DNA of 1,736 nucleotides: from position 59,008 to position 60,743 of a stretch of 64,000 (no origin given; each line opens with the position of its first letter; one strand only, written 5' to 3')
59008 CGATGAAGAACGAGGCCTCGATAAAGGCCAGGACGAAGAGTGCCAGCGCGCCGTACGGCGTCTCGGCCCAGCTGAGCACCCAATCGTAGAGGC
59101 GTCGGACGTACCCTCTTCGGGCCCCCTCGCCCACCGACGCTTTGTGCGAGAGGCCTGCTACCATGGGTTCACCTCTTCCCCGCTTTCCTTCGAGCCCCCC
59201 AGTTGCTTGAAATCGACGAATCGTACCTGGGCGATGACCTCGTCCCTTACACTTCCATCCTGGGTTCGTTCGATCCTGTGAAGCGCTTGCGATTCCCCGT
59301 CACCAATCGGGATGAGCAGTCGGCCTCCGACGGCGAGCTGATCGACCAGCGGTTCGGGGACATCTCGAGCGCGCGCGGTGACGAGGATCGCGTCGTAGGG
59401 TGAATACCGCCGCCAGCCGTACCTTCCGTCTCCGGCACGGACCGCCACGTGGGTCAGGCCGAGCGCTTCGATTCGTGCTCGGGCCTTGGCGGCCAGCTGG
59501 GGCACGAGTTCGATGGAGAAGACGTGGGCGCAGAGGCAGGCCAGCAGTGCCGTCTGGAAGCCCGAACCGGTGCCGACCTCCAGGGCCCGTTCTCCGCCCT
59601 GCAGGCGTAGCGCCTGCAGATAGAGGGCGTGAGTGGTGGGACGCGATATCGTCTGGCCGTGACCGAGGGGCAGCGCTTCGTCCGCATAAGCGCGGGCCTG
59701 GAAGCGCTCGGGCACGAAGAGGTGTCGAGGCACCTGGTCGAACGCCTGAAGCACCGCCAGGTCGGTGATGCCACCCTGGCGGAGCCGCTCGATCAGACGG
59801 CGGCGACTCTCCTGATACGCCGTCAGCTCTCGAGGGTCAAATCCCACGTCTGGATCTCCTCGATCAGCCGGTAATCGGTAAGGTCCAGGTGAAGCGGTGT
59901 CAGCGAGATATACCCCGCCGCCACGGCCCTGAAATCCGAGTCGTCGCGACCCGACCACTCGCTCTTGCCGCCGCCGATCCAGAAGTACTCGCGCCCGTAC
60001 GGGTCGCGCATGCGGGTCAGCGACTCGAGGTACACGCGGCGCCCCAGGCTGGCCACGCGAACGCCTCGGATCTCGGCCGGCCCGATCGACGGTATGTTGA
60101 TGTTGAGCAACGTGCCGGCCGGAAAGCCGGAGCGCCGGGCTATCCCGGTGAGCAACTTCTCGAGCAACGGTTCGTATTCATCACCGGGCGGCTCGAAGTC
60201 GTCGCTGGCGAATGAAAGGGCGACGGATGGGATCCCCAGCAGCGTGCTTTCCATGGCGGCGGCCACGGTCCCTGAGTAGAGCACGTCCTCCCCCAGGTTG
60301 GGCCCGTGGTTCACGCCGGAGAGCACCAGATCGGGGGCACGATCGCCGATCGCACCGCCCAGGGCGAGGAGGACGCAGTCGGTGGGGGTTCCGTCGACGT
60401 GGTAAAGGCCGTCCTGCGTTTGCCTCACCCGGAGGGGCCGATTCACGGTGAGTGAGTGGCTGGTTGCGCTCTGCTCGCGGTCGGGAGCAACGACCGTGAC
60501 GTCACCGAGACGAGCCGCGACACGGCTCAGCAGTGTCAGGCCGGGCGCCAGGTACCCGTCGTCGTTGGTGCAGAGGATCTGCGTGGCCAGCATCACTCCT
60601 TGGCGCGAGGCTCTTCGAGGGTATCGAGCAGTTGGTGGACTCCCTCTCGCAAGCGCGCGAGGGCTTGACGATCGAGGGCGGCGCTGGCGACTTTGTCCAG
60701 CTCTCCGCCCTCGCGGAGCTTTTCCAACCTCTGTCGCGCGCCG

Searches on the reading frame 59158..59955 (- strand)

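Call 12: search_protein_families(library=pfam, proteins=[window:59158-59955:-], max_evalue=0.001)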
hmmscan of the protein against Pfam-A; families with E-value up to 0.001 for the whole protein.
window:59158-59955:- (265 aa): 4 families
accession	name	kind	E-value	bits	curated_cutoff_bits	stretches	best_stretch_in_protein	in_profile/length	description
PF01135.25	PCMT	-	5.1e-62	209.8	20.3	1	51-248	3-204/210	Protein-L-isoaspartate(D-aspartate) O-methyltransferase (PCMT)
PF13649.12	Methyltransf_25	-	1.2e-05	26.3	27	1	125-193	2-71/97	Methyltransferase domain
PF08241.18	Methyltransf_11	-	0.00019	22.4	21.2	1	125-177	1-51/95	Methyltransferase domain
PF00398.26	RrnaAD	-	0.00091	18.8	24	0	114-163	24-73/263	Ribosomal RNA adenine dimethylase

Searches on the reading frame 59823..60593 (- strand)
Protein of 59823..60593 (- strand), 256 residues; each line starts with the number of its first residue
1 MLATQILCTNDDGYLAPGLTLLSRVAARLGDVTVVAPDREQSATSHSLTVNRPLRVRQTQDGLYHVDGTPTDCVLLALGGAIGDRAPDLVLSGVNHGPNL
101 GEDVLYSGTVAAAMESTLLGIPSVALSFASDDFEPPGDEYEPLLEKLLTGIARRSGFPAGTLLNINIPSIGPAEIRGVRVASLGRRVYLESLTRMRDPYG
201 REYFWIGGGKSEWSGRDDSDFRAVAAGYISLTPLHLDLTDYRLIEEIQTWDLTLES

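Call 12: search_protein_families(library=pfam, proteins=[window:59823-60593:-], max_evalue=0.001)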
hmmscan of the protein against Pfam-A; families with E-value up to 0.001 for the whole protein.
window:59823-60593:- (256 aa): 1 family
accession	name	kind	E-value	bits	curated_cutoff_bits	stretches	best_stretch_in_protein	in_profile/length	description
PF01975.23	SurE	-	7.3e-58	195.9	22.1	1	6-188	1-187/189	Survival protein SurE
